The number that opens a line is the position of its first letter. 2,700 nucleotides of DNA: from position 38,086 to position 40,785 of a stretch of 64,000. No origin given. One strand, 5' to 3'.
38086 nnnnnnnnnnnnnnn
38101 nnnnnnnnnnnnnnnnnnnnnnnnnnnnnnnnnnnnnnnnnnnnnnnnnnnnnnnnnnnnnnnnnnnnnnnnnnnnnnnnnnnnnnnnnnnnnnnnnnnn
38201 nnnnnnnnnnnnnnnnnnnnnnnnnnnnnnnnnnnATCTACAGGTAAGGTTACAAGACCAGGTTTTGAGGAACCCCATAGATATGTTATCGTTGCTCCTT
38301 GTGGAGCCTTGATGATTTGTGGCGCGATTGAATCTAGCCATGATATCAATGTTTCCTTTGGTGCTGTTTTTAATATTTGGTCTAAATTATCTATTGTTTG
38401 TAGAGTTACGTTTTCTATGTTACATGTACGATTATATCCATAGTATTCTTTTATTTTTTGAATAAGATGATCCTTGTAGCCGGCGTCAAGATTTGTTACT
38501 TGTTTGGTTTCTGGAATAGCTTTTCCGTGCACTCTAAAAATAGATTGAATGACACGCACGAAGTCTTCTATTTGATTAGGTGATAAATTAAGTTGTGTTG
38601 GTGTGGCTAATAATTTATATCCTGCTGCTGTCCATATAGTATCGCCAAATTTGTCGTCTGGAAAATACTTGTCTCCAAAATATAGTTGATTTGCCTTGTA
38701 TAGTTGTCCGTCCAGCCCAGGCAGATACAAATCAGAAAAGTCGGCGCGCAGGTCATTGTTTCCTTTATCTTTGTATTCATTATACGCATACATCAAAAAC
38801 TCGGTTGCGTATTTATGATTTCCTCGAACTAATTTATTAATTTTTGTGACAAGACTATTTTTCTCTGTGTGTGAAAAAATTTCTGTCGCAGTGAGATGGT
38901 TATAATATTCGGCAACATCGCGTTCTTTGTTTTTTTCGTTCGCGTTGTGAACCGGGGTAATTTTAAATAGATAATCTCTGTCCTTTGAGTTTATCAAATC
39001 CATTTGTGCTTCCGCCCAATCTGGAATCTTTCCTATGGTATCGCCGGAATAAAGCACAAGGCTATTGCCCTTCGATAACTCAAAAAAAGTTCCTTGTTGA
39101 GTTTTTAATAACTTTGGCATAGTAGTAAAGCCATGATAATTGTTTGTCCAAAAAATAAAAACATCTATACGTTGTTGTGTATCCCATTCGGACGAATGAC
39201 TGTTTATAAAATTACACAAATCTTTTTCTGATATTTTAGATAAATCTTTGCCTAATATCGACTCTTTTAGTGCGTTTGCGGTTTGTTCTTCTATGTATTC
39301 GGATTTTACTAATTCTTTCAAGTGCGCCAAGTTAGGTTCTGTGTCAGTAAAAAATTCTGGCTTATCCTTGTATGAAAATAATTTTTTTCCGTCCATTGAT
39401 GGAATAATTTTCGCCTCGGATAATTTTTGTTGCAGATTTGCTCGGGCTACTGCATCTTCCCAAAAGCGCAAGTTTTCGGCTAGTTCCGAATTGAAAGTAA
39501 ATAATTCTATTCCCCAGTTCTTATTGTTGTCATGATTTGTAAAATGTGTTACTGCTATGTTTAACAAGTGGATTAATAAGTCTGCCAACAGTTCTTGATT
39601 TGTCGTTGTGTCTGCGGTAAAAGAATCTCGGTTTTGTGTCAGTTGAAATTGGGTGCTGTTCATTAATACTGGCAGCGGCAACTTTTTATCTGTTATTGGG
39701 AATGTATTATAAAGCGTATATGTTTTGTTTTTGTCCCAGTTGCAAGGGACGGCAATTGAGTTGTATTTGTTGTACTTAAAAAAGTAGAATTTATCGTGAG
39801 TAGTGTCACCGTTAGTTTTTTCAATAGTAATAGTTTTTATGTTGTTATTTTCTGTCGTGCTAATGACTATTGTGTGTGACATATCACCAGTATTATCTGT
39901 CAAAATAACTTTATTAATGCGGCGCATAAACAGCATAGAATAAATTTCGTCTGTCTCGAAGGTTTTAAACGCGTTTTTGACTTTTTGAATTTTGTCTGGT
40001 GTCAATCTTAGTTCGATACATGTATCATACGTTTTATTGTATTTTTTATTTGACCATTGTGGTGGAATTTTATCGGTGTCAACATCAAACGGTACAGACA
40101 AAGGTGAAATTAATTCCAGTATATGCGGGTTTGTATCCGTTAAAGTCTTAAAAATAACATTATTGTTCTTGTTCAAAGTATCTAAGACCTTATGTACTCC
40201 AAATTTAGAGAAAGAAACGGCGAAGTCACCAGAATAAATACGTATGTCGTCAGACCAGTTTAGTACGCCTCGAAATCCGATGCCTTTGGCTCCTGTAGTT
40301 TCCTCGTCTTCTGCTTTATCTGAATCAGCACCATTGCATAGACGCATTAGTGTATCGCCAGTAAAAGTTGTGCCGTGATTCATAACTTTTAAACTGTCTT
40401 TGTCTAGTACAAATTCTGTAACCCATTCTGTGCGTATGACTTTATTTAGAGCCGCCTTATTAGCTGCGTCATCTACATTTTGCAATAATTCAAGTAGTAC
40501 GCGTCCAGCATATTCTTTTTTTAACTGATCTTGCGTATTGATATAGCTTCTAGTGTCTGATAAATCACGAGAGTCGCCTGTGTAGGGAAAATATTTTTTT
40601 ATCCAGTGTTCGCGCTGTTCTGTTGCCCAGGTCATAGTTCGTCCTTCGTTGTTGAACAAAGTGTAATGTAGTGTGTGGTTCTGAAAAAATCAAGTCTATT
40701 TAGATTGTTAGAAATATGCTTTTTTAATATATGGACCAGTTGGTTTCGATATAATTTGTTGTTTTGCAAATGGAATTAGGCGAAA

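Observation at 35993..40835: Giant GHKL...DUF3883 gene is a single-gene cassette bracketed by a perfect 34-bp direct repeat duplicating the 3' end of the Hsp70-like gene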

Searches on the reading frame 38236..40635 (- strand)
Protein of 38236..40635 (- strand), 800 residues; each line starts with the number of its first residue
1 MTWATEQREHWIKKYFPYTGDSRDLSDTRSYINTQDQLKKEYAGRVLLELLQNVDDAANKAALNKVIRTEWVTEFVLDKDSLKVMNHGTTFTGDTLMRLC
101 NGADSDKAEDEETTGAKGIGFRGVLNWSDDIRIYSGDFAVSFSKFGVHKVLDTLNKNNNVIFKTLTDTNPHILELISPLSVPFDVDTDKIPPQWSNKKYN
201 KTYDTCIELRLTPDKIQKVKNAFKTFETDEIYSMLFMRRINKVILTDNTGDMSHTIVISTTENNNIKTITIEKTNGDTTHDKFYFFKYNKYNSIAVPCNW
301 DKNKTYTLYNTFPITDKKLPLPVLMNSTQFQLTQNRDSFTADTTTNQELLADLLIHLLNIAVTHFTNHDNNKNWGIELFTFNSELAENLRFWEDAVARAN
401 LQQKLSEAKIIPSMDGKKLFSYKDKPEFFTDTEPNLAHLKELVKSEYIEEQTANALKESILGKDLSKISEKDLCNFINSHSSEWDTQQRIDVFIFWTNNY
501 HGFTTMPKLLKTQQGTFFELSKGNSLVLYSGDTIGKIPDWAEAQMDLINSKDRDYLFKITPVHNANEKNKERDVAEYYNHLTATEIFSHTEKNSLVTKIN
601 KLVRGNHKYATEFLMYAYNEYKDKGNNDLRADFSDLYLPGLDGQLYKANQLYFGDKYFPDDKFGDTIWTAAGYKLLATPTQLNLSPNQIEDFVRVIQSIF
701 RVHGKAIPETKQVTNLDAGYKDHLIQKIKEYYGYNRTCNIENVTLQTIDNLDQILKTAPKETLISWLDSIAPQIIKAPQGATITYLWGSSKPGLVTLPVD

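Call 82: predict_structure(alignment_id=A2)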
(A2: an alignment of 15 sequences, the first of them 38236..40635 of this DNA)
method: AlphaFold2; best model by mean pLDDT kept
length: 800 residues; sequences in the alignment: 15
mean_pLDDT: 75.0   pTM: 0.53
mean pLDDT of the five models: 75.0, 74.7, 74.0, 74.0, 73.8
residues with pLDDT >= 90: 166; 70-90: 372; 50-70: 170; < 50: 92
segments of 3 or more residues with pLDDT < 50: 106-110, 114-119, 313-329, 332-338, 413-418, 431-433, 438-447, 776-800
pLDDT, mean of each block of 10 residues (from residue 1): 90 87 86 81 70 68 57 91 84 77 51 48 81 90 93 92 91 89 89 87 88 90 86 80 91 89 88 91 79 75 65 43 41 48 67 75 68 67 53 67 63 48 54 47 49 63 59 82 88 83 78 88 81 74 86 88 62 82 73 78 87 89 67 83 92 89 87 93 91 90 81 72 79 70 73 85 83 53 32 26
secondary structure, 60 per line:
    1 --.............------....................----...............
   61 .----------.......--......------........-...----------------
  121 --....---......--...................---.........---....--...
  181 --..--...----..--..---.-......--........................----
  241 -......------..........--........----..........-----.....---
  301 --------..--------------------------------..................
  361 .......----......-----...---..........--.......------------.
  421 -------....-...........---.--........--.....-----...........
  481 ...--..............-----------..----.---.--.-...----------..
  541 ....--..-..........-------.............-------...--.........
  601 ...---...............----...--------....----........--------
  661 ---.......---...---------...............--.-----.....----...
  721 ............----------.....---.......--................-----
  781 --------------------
elements in order (helices of 4 or more, strands of 3 or more residues): H3-15 H22-41 H46-61 E72-78 E81-86 H93-100 H123-126 E130-135 E138-143 H144-156 H160-168 H172-175 E205-210 H213-236 E242-247 E254-263 E266-273 E278-287 E293-297 H343-367 H372-377 H389-398 H401-407 H428-431 H433-443 H450-457 H460-464 H470-483 H486-499 E526-528 H539-544 H550-559 H567-579 E587-589 H592-603 H607-621 E637-640 E645-647 H664-670 E674-676 H686-700 E709-713 H718-732 E743-747 H751-757 H760-775

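Call 96: fold_search(model_id=the predicted structure, library=pdb)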
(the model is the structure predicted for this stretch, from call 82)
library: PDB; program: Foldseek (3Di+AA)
matches with E <= 10: 780; with E <= 0.001: 134
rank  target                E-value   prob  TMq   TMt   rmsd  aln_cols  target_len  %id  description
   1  5v44_C                5.6e-07  1.00  0.17  0.49   9.1       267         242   16  Crystal structure of the SR1 domain of human sacsin (released 2017-05-24)
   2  5v45_A                6.2e-07  1.00  0.17  0.50   8.4       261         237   18  Crystal structure of the F270M, K291M, L318M mutant of SR1 domain of human sacsin (released 2017-05-24)
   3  6xlf_A                2.9e-06  1.00  0.22  0.27  14.3       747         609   11  Full-length Hsc82 in complex with Aha1 in the presence of AMP-PNP (released 2021-06-30)
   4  5v44_A                3.6e-06  1.00  0.17  0.53   8.0       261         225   19  Crystal structure of the SR1 domain of human sacsin (released 2017-05-24)
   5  8k2t_MODEL_1_A        5.7e-06  1.00  0.18  0.22  20.1       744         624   12  Solution structure of full-length HtpG in complex with D131D (released 2024-06-26)
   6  7zub_A                6.3e-06  1.00  0.23  0.28  15.8       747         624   10  Cryo-EM structure of the indirubin-bound Hsp90-XAP2-AHR complex (released 2022-11-23)
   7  5v46_A                6.6e-06  1.00  0.18  0.50  10.9       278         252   19  Crystal structure of the I113M, F270M, K291M, L308M mutant of SR1 domain of human sacsin (released 2017-05-24)
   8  5v45_B                7.0e-06  1.00  0.17  0.50   8.5       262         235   17  Crystal structure of the F270M, K291M, L318M mutant of SR1 domain of human sacsin (released 2017-05-24)
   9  8eob_A                7.0e-06  1.00  0.26  0.31  15.8       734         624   10  Cryo-EM structure of human HSP90B in the closed state (released 2023-01-25)
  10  6xlf_B                7.3e-06  1.00  0.24  0.29  15.9       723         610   12  Full-length Hsc82 in complex with Aha1 in the presence of AMP-PNP (released 2021-06-30)
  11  5v46_B                7.7e-06  1.00  0.17  0.50  10.3       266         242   16  Crystal structure of the I113M, F270M, K291M, L308M mutant of SR1 domain of human sacsin (released 2017-05-24)
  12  1y4u_A                7.7e-06  1.00  0.18  0.27  18.0       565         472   13  Conformation rearrangement of heat shock protein 90 upon ADP binding (released 2005-04-19)
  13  2cg9_A                8.1e-06  1.00  0.25  0.29  14.9       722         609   12  Crystal structure of an Hsp90-Sba1 closed chaperone complex (released 2006-04-12)
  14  2cg9_B                8.1e-06  1.00  0.24  0.28  15.5       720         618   12  Crystal structure of an Hsp90-Sba1 closed chaperone complex (released 2006-04-12)
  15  8u1l_A                8.6e-06  1.00  0.23  0.27  17.3       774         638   10  Cryo-EM structure of the RAF1-HSP90-CDC37 complex in the closed state (released 2024-03-13)
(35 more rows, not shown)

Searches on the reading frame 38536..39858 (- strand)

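Call 102: search_protein_families(library=pfam, proteins=[window:38536-39858:-], max_evalue=1)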
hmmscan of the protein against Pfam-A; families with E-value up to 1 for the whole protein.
window:38536-39858:- (441 aa): 1 family
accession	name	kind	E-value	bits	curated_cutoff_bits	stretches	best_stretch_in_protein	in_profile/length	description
PF22813.1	TcaA_2nd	-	0.22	12.3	26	0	289-350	12-73/103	TcaA protein second domain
